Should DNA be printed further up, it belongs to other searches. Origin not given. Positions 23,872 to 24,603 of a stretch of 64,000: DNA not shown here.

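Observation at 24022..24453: CysE/LacA-type O-acetyltransferase at the end of the tail-fibre module, paired with a virion SGNH esterase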

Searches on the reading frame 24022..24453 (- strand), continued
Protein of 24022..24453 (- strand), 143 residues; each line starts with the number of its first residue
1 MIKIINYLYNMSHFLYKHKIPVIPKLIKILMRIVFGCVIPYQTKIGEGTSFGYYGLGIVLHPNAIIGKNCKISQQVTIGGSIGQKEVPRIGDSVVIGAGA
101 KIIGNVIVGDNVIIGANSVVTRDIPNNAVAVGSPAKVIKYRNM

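Call 17: search_solved_structures(query=window:24022-24453:-, max_evalue=0.00001, show_alignments=3)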
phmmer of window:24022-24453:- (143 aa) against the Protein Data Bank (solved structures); distinct sequences matched with E-value up to 0.00001: 71 (the best 60 are shown).
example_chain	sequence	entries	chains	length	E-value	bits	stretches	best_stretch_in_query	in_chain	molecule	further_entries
4n69_A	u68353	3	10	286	5.3e-20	75.2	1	10-138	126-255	Serine Acetyltransferase Apoenzyme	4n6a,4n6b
1ssq_A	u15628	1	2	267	5.1e-18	68.8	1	9-139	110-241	Serine acetyltransferase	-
1sst_A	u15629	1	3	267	5.1e-18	68.8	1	9-139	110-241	Serine acetyltransferase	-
1s80_A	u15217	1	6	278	5.7e-18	68.7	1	9-139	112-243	Serine acetyltransferase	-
1ssm_A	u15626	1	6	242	6.3e-18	68.5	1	9-138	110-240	Serine acetyltransferase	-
6wye_A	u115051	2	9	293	8.3e-18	68.1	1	10-138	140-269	Serine acetyltransferase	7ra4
1t3d_A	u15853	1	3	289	1.9e-16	63.8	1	9-138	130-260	Serine acetyltransferase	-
3gvd_A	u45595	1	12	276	5.3e-16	62.3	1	8-138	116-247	Serine acetyltransferase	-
6jvu_A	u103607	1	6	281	1.2e-15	61.2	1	9-138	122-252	Serine acetyltransferase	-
8i04_A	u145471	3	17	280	1.7e-15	60.7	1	9-138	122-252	Serine acetyltransferase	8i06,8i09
7e3y_A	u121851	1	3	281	1.7e-15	60.7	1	9-138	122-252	Serine acetyltransferase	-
7bw9_A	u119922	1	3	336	1.3e-14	57.8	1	10-130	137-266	Serine acetyltransferase 1, putative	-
4hzc_A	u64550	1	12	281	1.8e-14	57.3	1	9-138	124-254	CysE, serine acetyltransferase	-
4hzd_A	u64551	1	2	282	1.9e-14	57.3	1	9-138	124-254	CysE, serine acetyltransferase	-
3mc4_A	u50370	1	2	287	2e-14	57.2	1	9-138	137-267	WW/Rsp5/WWP domain:Bacterial transferase hexapeptide repeat:Serine O-acetyltransferase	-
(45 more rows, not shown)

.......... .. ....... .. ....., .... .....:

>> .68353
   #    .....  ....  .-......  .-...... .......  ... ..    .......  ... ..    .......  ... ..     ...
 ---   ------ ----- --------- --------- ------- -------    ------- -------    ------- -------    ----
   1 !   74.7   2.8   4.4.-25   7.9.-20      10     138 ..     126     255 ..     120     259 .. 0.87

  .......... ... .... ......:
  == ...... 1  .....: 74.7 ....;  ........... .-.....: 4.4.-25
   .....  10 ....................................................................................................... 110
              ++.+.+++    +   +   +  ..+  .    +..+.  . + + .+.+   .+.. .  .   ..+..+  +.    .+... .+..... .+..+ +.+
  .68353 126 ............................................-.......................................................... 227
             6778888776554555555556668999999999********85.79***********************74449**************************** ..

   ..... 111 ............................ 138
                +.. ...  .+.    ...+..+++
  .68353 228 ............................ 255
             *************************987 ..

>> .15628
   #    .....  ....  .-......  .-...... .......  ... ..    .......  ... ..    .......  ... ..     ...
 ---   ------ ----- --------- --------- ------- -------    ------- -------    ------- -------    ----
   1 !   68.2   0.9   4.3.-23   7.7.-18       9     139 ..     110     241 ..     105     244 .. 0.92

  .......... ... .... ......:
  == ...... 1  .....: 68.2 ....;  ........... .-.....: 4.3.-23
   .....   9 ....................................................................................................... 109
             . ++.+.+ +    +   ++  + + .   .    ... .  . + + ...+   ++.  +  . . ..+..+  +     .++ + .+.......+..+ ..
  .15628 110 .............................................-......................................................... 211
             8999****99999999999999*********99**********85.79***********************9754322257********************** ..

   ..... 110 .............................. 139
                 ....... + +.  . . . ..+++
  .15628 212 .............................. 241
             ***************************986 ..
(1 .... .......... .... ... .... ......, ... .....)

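Call 42: find_encoding_contigs(protein=P0014, flank=9000, max_places=3)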
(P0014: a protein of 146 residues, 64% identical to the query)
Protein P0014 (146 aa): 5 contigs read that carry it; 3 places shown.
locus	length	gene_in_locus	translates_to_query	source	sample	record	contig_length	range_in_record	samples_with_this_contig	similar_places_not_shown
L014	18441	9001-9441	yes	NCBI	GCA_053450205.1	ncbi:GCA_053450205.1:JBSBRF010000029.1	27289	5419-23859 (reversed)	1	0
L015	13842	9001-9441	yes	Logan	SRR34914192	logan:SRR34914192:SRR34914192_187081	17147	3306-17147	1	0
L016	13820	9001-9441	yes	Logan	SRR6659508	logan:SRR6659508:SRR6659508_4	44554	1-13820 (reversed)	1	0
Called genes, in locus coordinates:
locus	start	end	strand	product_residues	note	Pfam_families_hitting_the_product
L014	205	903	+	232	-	PF02706:Wzz, PF13807:GNVR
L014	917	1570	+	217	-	PF00142:Fer4_NifH (weak), PF06564:CBP_BcsQ, PF09140:MipZ, PF10609:ParA, PF13614:AAA_31, PF01656:CbiA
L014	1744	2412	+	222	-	PF02397:Bac_transf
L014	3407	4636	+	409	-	PF03446:NAD_binding_2 (faint), PF03721:UDPG_MGDP_dh_N, PF00984:UDPG_MGDP_dh, PF03720:UDPG_MGDP_dh_C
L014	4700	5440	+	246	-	PF03808:Glyco_tran_WecG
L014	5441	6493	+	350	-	PF13439:Glyco_transf_4, PF00534:Glycos_transf_1, PF13692:Glyco_trans_1_4, PF13524:Glyco_trans_1_2 (weak)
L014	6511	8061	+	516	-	PF03023:MurJ, PF01554:MatE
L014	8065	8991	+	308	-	PF20330:DUF6625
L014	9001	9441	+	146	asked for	PF25084:LbH_EIF2B (faint), PF25087:GMPPB_C (faint), PF00132:Hexapep, PF14602:Hexapep_2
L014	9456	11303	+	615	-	PF16889:Hepar_II_III_N, PF07940:Hepar_II_III_C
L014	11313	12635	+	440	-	PF27533:CapK_C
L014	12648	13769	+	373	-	-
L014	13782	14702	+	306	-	PF00483:NTP_transferase, PF12804:NTP_transf_3 (weak)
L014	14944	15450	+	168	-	PF14487:DarT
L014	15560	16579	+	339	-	PF01661:Macro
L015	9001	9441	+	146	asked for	PF25084:LbH_EIF2B (faint), PF25087:GMPPB_C (faint), PF00132:Hexapep, PF14602:Hexapep_2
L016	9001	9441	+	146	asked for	PF25084:LbH_EIF2B (faint), PF25087:GMPPB_C (faint), PF00132:Hexapep, PF14602:Hexapep_2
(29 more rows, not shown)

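Call 43: get_annotated_region(hit=H2, flank=6000)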
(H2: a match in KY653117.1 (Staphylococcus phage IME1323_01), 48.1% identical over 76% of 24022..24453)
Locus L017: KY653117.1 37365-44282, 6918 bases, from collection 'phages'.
description: Staphylococcus phage IME1323_01, complete genome.
organism: Staphylococcus phage IME1323_01 (NCBI taxid 1965487)
taxonomy: Viruses; Duplodnaviria; Heunggongvirae; Uroviricota; Caudoviricetes; Azeredovirinae
host: Staphylococcus caprae IME1323; source: -; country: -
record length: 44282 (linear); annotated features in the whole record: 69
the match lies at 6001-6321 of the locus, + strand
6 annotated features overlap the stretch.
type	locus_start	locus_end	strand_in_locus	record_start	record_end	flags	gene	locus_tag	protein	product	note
CDS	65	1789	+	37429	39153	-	-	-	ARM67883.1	endo-beta-N-acetylglucosaminidase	-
CDS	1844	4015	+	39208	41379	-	-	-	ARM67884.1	tail fiber protein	-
CDS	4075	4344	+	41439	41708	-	-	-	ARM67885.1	holin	-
CDS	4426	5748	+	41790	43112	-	-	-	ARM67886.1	N-acetylmuramoyl-L-alanine amidase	lysin, N-acetylmuramoyl-L-alanine amidase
CDS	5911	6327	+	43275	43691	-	-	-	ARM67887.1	serine acetyltransferase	-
misc_feature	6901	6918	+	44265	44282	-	-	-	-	-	attP-R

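Call 44: get_annotated_region(hit=H30, flank=5000)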
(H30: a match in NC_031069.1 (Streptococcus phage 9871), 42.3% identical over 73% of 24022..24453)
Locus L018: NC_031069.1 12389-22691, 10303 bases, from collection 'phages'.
description: Streptococcus virus 9871, complete genome.
organism: Streptococcus phage 9871 (NCBI taxid 1814957)
taxonomy: Viruses; Duplodnaviria; Heunggongvirae; Uroviricota; Caudoviricetes; Piorkowskivirus; Piorkowskivirus pv9871
host: Streptococcus thermophilus ST64987; source: dairy whey; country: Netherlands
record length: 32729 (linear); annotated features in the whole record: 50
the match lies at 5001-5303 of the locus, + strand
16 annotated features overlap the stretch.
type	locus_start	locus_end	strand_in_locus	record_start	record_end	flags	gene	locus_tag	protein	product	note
CDS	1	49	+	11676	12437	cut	-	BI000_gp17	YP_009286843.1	minor tail protein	-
CDS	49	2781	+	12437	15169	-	-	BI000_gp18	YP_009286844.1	minor head protein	-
CDS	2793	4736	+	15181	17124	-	-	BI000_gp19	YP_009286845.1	virion structural protein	-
CDS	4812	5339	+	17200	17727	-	-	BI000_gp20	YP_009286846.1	serine acetyltransferase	-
CDS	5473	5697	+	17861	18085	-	-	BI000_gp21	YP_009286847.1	holin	-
CDS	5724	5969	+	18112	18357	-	-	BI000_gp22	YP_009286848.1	holin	-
CDS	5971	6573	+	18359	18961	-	-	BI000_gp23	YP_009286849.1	endolysin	-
CDS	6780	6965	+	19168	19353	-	-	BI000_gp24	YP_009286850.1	endonuclease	-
CDS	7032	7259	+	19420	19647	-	-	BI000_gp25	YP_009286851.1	endolysin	-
CDS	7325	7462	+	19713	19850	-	-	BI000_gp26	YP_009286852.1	hypothetical protein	-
CDS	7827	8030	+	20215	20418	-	-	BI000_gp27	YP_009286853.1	helix-turn-helix transcriptional regulator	-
CDS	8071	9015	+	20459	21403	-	-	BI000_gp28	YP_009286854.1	DUF3102 domain-containing protein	-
CDS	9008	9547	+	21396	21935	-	-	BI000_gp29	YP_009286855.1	anti-repressor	-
CDS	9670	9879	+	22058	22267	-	-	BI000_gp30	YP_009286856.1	Cro-like repressor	-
CDS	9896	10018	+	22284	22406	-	-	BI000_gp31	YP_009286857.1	hypothetical protein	-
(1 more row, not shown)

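Call 75: search_protein_families(library=padloc, proteins=[window:24022-24453:-], max_evalue=0.001)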
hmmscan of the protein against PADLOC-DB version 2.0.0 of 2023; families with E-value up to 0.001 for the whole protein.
window:24022-24453:- (143 aa): 0 families

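Call 94: find_related_loci(query=A1, collection=viral_contigs, flank=4000)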
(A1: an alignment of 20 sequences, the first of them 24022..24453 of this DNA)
Query A1 (143 aa) in viral_contigs; peptide patterns used: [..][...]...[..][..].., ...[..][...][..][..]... (x = any residue, [..] = any of these).
406 stretches matched a pattern; 337 encode a relative of the query (tblastn E <= 1e-3); the best 80 are kept; 80 distinct loci.
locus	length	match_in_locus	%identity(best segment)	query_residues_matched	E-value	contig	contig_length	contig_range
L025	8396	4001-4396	50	2-138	2e-34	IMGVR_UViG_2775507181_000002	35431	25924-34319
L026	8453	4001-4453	44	3-142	4e-30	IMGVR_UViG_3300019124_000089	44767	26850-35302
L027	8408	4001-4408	41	28-143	9e-23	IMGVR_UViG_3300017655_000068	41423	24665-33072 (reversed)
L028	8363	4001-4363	40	22-143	2e-18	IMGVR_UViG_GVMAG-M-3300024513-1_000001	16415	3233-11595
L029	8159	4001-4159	72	89-141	6e-18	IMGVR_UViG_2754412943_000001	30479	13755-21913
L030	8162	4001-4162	70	89-142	1e-17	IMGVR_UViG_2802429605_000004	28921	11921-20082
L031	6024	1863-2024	70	89-142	1e-17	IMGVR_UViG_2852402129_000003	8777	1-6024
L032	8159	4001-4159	70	89-141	1e-17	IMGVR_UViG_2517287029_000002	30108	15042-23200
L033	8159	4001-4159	70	89-141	1e-17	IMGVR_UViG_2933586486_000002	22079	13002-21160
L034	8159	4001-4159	70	89-141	1e-17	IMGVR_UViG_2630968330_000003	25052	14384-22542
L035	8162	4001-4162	70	89-142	1e-17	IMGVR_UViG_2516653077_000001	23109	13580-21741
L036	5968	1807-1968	69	89-142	2e-17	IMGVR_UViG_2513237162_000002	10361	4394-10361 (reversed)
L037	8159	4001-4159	70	89-141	2e-17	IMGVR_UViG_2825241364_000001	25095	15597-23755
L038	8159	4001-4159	70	89-141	2e-17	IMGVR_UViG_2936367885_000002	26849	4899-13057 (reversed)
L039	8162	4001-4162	69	89-142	2e-17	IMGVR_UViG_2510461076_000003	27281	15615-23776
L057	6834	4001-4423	36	3-139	3e-16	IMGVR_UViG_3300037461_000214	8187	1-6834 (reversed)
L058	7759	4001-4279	44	46-138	8e-16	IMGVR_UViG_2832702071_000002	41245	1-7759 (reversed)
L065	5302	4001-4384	34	19-141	8e-15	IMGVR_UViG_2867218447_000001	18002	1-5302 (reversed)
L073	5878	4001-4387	34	19-142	1e-13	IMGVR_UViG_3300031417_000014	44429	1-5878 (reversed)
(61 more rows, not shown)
